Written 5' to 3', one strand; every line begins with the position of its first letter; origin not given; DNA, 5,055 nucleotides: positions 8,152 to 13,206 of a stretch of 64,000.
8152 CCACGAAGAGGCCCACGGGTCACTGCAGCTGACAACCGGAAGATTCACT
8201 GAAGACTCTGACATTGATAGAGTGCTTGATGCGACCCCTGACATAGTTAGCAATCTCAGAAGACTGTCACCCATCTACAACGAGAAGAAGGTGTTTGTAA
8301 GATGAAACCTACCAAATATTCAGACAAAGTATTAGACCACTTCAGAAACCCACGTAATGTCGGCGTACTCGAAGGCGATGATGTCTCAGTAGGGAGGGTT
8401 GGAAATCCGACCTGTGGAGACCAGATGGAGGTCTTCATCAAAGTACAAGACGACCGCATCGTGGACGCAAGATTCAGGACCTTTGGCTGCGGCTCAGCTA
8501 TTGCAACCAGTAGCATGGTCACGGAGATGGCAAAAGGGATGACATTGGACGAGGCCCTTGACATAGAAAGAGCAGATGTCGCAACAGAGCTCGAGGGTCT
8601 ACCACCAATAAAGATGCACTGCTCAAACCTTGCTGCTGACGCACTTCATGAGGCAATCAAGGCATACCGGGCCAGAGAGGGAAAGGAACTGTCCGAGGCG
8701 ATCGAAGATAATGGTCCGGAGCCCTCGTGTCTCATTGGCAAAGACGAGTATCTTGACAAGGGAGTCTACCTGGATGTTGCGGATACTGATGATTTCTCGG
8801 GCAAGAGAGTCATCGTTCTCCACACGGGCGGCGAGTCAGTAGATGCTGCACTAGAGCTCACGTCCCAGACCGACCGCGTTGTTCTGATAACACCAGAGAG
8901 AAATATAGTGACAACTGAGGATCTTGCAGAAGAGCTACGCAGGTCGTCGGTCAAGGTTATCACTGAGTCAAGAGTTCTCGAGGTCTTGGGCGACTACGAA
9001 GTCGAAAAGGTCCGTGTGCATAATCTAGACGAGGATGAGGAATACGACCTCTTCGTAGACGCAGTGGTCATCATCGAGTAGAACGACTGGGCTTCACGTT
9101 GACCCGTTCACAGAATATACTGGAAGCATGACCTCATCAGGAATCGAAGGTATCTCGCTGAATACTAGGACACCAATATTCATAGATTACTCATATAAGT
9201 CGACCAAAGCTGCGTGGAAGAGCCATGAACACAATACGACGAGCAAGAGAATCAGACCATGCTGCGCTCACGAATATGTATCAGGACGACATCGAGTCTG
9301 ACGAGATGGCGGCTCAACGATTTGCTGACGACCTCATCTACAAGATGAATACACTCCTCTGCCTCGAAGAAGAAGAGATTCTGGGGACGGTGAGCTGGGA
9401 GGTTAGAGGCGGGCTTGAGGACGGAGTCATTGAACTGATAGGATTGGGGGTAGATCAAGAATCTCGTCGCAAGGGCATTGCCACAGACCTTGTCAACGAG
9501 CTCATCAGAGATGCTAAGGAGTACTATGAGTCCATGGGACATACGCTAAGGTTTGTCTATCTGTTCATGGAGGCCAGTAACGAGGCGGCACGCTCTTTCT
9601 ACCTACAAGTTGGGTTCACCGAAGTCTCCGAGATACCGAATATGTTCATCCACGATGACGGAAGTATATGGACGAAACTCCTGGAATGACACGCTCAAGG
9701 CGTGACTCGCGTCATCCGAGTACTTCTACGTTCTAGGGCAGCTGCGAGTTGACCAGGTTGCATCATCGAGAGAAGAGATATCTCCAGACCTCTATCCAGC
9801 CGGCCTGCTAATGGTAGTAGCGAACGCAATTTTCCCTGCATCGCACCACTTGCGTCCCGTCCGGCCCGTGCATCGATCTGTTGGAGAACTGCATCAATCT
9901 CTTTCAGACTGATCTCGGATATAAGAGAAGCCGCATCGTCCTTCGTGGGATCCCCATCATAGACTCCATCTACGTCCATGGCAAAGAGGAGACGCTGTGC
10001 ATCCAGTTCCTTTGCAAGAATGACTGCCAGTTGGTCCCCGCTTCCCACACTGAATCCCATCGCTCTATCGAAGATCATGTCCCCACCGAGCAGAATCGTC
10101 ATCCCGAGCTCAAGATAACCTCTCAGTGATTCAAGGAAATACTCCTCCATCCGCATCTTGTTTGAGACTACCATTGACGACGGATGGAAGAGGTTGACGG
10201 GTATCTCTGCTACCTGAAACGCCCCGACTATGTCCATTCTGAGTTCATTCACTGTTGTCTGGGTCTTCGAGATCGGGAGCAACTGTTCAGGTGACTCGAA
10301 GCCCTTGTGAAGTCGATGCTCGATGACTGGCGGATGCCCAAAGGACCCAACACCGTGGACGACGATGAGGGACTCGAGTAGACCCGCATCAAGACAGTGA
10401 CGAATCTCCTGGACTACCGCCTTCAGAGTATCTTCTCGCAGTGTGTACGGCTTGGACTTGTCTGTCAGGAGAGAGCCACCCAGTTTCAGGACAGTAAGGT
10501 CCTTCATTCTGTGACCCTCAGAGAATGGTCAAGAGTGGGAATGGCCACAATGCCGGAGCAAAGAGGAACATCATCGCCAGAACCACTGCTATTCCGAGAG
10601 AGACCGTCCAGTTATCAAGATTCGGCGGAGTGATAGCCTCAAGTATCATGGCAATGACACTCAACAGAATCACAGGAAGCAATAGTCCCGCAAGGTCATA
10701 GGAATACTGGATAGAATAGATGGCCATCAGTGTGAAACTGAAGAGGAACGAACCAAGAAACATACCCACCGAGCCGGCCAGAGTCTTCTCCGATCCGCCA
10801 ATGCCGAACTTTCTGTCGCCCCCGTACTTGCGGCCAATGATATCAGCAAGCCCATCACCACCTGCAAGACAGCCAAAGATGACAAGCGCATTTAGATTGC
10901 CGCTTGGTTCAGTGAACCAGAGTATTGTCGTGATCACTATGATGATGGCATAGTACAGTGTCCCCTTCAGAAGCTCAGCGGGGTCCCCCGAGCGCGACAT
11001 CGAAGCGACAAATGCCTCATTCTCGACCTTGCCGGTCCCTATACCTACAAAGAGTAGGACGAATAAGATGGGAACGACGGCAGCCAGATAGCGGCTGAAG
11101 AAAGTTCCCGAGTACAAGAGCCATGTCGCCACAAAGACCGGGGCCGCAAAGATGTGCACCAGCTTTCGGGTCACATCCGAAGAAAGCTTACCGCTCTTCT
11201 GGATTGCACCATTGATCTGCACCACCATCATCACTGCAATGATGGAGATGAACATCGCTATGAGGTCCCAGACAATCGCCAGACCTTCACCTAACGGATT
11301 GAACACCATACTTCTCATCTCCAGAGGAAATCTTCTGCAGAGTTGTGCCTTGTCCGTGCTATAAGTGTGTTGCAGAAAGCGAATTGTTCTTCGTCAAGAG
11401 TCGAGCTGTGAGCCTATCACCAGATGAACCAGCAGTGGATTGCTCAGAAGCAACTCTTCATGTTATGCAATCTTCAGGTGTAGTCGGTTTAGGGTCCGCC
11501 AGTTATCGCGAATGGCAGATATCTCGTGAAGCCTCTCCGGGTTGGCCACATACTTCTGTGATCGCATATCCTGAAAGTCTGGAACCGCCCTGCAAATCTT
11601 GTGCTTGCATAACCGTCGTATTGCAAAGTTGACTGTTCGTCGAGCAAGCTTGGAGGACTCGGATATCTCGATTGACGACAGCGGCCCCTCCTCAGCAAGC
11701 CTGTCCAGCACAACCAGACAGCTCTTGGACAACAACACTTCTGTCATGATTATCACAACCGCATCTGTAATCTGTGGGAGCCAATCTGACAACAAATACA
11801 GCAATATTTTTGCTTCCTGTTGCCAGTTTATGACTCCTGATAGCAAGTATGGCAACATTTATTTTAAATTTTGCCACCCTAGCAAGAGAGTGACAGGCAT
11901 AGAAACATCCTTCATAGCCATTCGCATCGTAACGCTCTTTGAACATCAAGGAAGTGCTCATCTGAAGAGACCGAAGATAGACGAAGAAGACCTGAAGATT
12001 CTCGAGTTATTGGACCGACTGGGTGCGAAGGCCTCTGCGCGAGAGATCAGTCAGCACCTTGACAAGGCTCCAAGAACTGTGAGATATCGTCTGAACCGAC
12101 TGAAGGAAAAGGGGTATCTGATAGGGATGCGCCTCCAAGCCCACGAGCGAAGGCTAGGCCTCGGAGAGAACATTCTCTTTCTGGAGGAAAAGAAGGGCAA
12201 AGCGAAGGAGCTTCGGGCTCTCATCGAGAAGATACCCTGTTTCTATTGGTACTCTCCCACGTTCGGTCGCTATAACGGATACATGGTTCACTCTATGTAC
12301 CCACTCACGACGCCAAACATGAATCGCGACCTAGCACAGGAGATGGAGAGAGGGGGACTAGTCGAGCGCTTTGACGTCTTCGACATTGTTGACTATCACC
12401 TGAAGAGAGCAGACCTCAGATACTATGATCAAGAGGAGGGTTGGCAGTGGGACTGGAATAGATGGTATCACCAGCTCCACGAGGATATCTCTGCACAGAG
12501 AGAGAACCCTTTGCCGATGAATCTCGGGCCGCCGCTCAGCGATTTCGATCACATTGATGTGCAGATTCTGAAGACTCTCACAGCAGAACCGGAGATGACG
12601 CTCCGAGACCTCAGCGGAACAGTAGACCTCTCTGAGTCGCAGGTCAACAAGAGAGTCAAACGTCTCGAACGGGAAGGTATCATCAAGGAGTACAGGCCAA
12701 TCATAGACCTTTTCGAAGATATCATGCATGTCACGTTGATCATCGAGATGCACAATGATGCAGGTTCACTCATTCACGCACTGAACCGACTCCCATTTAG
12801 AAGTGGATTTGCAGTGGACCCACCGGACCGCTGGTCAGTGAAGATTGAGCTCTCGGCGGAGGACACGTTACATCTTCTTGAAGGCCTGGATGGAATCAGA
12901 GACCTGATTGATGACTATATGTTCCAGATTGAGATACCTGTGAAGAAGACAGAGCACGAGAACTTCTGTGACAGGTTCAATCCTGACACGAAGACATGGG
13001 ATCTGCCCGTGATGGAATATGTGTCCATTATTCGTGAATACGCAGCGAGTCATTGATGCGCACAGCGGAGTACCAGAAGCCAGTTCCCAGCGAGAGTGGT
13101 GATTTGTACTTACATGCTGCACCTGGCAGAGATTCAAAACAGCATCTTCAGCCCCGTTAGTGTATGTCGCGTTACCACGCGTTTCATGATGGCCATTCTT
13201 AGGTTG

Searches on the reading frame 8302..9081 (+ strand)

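Call 117: search_protein_families(library=ncbifam, proteins=[window:8302-9081:+], max_evalue=0.01)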
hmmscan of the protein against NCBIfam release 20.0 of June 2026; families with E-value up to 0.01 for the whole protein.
window:8302-9081:+ (259 aa): 8 families
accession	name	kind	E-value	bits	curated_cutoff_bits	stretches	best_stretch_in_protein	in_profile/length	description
TIGR03419.1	NifU_clost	equivalog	3.2e-55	185.7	187.9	1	6-126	1-120/121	Fe-S cluster assembly scaffold protein NifU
TIGR01999.1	iscU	equivalog_domain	2.9e-44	150.1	192.4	1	6-125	1-122/124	Fe-S cluster assembly scaffold IscU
TIGR02000.1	NifU_proper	equivalog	6.5e-42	143.9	273.3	1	5-125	3-124/290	Fe-S cluster assembly protein NifU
TIGR01994.1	SUF_scaf_2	equivalog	9.4e-19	67.8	92.5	1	6-90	5-88/137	Fe-S cluster assembly sulfur transfer protein SufU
TIGR01292.1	TRX_reduct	equivalog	1.8e-13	49.9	343.45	1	146-257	119-232/300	thioredoxin-disulfide reductase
TIGR03140.1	AhpF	equivalog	2.3e-07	29.7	502.9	1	145-256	329-443/515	alkyl hydroperoxide reductase subunit F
TIGR03143.1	AhpF_homolog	hypoth_equivalog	0.00021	20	687.65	1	144-247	119-224/555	putative alkyl hydroperoxide reductase F subunit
TIGR01372.1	soxA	subfamily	0.0066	14.2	1164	1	166-250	321-409/996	sarcosine oxidase subunit alpha family protein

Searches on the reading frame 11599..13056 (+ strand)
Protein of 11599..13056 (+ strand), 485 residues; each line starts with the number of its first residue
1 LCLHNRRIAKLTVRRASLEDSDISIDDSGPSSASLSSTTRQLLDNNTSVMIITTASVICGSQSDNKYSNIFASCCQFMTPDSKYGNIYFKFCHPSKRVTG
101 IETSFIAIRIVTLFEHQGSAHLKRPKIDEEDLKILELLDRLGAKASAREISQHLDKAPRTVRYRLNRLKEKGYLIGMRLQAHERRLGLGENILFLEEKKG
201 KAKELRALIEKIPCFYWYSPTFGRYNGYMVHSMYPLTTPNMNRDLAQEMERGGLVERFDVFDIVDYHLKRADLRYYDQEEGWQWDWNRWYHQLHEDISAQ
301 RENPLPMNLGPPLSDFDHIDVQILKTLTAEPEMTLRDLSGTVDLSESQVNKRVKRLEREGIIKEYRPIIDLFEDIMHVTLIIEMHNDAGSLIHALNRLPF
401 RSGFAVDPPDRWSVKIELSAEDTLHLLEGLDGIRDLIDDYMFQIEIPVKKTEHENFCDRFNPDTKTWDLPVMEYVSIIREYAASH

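Call 19: search_protein_families(library=pfam, proteins=[window:11599-13056:+], max_evalue=0.001)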
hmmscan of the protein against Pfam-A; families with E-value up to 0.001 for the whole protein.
window:11599-13056:+ (485 aa): 16 families
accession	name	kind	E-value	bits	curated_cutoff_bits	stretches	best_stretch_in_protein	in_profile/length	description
PF13412.12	HTH_24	-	9.7e-24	83.1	21.9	2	317-363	2-48/48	Winged helix-turn-helix DNA-binding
PF13404.12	HTH_AsnC-type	-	3.9e-15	55.8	27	2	317-357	2-42/42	AsnC-type helix-turn-helix domain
PF12802.13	MarR_2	-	1.3e-08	35.3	27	0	318-363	5-51/61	MarR family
PF09339.16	HTH_IclR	-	1.9e-08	34.4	22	0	132-174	6-48/52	IclR helix-turn-helix domain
PF12840.13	HTH_20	-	3e-08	33.9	27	0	135-171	7-45/51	Helix-turn-helix domain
PF01022.26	HTH_5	-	8.4e-08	32.4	22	1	132-174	5-45/47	Bacterial regulatory protein, arsR family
PF25212.1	HVO_A0114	-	1.3e-06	28.5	27.6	0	321-363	25-67/84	HVO_A0114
PF01047.28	MarR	-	1.5e-06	28.5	24.6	0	322-364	7-49/59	MarR family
PF13463.12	HTH_27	-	1.7e-06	28.6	22.2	0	319-363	4-49/68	Winged helix DNA-binding domain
PF01978.25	TrmB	-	2.1e-06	27.9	25.6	1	316-363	6-53/68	Sugar-specific transcriptional regulator TrmB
PF08279.18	HTH_11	-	3.2e-06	27.4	25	0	132-175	3-46/55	HTH domain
PF13384.12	HTH_23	-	1.2e-05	25.5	24.6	0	133-172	9-45/50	Homeodomain-like domain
PF01726.22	LexA_DNA_bind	-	3.8e-05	23.8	23.7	0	138-174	19-56/65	LexA DNA binding domain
PF01325.25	Fe_dep_repress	-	3.9e-05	24.2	26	0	135-175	14-53/60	Iron dependent repressor, N-terminal DNA binding domain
PF21476.4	PF0610-like_N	-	0.00028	21.5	33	0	322-356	5-38/50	PF0610-like, N-terminal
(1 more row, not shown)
